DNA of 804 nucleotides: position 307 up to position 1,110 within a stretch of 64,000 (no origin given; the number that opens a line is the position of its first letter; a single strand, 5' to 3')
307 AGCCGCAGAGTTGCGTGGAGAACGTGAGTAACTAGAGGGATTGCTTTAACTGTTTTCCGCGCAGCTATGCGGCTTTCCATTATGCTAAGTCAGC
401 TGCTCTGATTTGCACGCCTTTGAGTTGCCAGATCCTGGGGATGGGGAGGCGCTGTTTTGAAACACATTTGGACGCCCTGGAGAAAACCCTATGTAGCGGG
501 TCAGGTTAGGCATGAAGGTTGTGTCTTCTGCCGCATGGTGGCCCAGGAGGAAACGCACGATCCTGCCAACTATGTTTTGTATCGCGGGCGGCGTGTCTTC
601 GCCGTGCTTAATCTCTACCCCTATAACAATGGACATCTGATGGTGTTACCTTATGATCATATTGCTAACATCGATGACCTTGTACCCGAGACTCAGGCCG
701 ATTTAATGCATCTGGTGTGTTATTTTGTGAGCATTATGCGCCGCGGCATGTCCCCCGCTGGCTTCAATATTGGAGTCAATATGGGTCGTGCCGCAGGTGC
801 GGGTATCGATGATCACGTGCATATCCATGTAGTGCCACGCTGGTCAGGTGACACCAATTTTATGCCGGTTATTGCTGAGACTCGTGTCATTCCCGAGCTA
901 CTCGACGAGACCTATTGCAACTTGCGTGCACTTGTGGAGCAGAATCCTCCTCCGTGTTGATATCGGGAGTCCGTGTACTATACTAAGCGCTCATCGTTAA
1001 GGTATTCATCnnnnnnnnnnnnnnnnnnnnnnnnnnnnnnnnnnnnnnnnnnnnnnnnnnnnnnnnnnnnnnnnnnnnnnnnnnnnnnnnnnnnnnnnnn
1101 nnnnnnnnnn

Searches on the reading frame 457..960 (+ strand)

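Call 19: search_protein_families(library=pfam, max_evalue=0.000001, proteins=[window:457-960:+])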
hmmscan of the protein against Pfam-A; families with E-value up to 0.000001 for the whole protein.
window:457-960:+ (167 aa): 2 families
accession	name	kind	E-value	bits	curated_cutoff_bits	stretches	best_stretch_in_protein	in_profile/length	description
PF01230.28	HIT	-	1.3e-13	51.9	21.5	1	40-128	8-95/98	HIT domain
PF11969.13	DcpS_C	-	5.1e-08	33.8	24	1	22-126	2-100/114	Scavenger mRNA decapping enzyme C-term binding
